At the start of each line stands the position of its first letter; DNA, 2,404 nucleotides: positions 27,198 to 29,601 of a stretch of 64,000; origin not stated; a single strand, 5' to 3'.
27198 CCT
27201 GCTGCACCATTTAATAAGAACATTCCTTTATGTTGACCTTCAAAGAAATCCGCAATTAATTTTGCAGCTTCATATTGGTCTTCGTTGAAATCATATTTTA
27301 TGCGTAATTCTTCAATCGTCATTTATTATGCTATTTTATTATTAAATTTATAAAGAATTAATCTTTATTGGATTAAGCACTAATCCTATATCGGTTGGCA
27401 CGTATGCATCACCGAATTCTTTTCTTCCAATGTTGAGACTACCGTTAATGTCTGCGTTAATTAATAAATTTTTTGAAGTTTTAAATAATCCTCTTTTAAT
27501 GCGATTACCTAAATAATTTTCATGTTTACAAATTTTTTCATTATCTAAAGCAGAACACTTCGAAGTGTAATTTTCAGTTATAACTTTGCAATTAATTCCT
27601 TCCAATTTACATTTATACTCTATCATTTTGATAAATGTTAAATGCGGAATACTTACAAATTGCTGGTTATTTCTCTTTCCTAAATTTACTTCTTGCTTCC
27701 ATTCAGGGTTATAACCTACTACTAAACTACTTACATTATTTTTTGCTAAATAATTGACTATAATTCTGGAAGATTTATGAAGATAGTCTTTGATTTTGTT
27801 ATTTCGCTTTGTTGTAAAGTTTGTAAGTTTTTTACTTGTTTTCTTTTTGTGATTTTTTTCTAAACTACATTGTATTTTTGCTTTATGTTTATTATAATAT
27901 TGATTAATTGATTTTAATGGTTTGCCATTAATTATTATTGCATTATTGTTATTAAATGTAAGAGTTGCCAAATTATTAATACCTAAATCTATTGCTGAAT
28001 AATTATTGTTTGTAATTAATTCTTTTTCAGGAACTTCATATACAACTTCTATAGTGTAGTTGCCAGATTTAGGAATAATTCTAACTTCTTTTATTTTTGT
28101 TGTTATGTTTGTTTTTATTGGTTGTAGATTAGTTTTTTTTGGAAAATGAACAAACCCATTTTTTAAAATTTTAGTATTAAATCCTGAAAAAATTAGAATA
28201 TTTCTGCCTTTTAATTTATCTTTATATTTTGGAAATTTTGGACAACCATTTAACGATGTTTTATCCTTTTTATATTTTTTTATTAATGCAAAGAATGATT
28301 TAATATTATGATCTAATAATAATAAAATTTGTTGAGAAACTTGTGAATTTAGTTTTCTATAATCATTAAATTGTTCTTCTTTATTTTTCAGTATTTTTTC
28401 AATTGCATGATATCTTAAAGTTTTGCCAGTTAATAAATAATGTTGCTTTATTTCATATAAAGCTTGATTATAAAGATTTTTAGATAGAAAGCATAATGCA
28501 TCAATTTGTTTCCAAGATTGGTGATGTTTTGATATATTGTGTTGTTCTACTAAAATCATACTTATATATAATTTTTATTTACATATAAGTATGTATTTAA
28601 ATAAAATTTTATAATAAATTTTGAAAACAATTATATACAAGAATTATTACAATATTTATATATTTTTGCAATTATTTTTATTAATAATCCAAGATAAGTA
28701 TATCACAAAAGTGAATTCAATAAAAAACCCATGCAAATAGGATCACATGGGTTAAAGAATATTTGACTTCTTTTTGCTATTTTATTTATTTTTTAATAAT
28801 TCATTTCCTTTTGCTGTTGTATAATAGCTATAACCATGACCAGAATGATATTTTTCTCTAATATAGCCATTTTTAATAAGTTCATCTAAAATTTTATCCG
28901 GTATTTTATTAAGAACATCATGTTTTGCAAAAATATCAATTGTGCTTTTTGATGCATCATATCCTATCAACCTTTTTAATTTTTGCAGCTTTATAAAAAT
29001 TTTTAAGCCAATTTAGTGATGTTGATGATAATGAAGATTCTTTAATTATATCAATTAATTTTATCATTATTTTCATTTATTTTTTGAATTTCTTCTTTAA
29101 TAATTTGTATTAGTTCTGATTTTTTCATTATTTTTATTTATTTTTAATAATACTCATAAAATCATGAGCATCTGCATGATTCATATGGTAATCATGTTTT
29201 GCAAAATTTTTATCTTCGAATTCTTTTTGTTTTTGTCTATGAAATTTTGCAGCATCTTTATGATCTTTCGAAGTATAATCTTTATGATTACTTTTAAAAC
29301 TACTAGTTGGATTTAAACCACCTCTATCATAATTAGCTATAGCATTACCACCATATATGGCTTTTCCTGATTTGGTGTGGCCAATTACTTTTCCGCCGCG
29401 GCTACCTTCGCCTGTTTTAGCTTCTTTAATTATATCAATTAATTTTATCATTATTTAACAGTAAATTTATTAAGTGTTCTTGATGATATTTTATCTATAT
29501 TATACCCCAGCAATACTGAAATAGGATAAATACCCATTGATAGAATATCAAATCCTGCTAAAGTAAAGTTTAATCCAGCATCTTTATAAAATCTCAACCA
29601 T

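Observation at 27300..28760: Solo TnpB inserted between a terminator and the Dda-like helicase, carrying the phage's own upstream motif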

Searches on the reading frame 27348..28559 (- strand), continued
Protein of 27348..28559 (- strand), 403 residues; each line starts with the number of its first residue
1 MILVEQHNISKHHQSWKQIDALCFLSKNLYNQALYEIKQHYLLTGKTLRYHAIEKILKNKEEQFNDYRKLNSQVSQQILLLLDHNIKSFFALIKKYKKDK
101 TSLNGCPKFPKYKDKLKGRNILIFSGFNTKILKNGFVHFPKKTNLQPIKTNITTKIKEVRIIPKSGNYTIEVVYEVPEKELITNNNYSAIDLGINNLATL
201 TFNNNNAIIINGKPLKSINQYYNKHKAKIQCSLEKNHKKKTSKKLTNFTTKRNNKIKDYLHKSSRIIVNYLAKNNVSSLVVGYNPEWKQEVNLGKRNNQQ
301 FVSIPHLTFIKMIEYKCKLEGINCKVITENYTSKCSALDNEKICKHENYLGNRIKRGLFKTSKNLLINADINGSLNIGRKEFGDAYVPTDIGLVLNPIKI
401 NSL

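Call 77: fold_search(model_id=the predicted structure, library=pdb)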
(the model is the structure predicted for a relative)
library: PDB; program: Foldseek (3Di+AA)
matches with E <= 10: 807; with E <= 0.001: 70
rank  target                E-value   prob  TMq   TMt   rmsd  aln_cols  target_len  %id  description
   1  8j1j_A                2.9e-15  1.00  0.55  0.52   8.9       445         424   16  Cryo-EM structure of the AsCas12f-YHAM-sgRNAS3-5v7-target DNA (released 2023-09-27)
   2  8dzj_A                3.3e-15  1.00  0.55  0.54   8.3       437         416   16  Cryo-EM structure of Acidibacillus sulfuroxidans Cas12f in complex with sgRNA and target DNA (released 2023-07-12)
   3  8j12_A                3.3e-15  1.00  0.55  0.53   8.3       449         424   16  Cryo-EM structure of the AsCas12f-sgRNA-target DNA ternary complex (released 2023-09-27)
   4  8j3r_A                7.8e-15  1.00  0.58  0.55   8.1       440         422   17  Cryo-EM structure of the AsCas12f-HKRA-sgRNAS3-5v7-target DNA (released 2023-09-27)
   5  8h1j_A                2.5e-14  1.00  0.59  0.65   6.5       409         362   20  Cryo-EM structure of the TnpB-omegaRNA-target DNA ternary complex (released 2023-04-12)
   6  7wju_A                3.5e-14  1.00  0.52  0.52   8.9       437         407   16  Cryo-EM structure of the AsCas12f1-sgRNAv1-dsDNA ternary complex (released 2023-01-18)
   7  8iaz_A                1.4e-13  1.00  0.54  0.56   7.5       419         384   15  Cryo-EM structure of the ISFba1 TnpB-reRNA-dsDNA complex (released 2024-04-17)
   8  8j3r_B                7.6e-13  1.00  0.35  0.36  17.2       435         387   17  Cryo-EM structure of the AsCas12f-HKRA-sgRNAS3-5v7-target DNA (released 2023-09-27)
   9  8hr5_A                9.0e-13  1.00  0.56  0.49   9.9       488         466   16  Cryo-EM structure of the CnCas12f1-sgRNA-DNA complex (released 2023-09-06)
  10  8j1j_B                9.6e-13  1.00  0.32  0.34  18.0       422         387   17  Cryo-EM structure of the AsCas12f-YHAM-sgRNAS3-5v7-target DNA (released 2023-09-27)
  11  9nzs_A                1.4e-12  1.00  0.55  0.54   8.3       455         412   15  Cryo-EM structure of OsCas12f-gRNA-DNA ternary complex. State III (released 2026-04-08)
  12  9nzq_A                1.5e-12  1.00  0.56  0.54   8.2       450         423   15  Cryo-EM structure of OsCas12f-gRNA-DNA ternary complex. State II (released 2026-04-08)
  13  7c7l_B                3.2e-12  1.00  0.33  0.36  18.7       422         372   19  Cryo-EM structure of the Cas12f1-sgRNA-target DNA complex (released 2020-12-23)
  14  8j12_B                4.8e-12  1.00  0.35  0.36  18.2       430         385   16  Cryo-EM structure of the AsCas12f-sgRNA-target DNA ternary complex (released 2023-09-27)
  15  9i8y_A                1.4e-11  1.00  0.58  0.57   7.5       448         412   15  SpCas12Cas12f1 in complex with sgRNA and cognate DNA (released 2025-07-23)
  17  8exa_A                2.1e-11  1.00  0.58  0.66   5.9       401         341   20  ISDra2 TnpB in complex with reRNA and cognate DNA, conformation 1 (RuvC domain resolved) (released 2023-04-05)
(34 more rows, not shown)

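Call 91: search_protein_families(library=phrogs, proteins=[window:27348-28559:-], max_evalue=0.001)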
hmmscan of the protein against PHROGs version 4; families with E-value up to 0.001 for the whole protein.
window:27348-28559:- (403 aa): 4 families
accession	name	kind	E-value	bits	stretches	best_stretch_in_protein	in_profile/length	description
phrog_506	-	integration and excision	4.5e-50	171.9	1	12-381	17-364/403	transposase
phrog_12300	-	integration and excision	3.5e-13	50.4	1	153-378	27-238/286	transposase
phrog_13964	-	integration and excision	4.8e-07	30.6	1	18-238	18-231/237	transposase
phrog_16792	-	unknown function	2e-05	25.9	1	229-336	10-121/180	-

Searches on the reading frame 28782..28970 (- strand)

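Call 3: search_protein_families(library=pfam, proteins=[window:28782-28970:-], max_evalue=0.01)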
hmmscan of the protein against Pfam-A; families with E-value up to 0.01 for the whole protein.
window:28782-28970:- (62 aa): 1 family
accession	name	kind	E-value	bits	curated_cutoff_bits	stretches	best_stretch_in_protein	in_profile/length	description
PF14947.12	HTH_45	-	0.00022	21.6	25.5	1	21-61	33-68/77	Winged helix-turn-helix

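Call 91: search_protein_families(library=phrogs, proteins=[window:28782-28970:-], max_evalue=0.001)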
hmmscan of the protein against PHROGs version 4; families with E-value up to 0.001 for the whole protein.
window:28782-28970:- (62 aa): 0 families

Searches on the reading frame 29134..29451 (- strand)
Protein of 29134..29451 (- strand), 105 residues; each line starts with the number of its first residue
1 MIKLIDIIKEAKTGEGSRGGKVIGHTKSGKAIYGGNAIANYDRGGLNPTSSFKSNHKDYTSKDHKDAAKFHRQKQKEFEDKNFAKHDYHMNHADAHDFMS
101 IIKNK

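Call 3: search_protein_families(library=pfam, proteins=[window:29134-29451:-], max_evalue=0.01)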
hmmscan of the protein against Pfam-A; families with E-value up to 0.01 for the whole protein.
window:29134-29451:- (105 aa): 0 families

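Call 91: search_protein_families(library=phrogs, proteins=[window:29134-29451:-], max_evalue=0.001)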
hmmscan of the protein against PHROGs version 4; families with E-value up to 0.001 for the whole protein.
window:29134-29451:- (105 aa): 0 families

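Call 93: find_encoding_contigs(protein=window:29134-29451:-, flank=4000, max_places=10)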
Protein window:29134-29451:- (105 aa): no gene with exactly this product is on record in the collection.
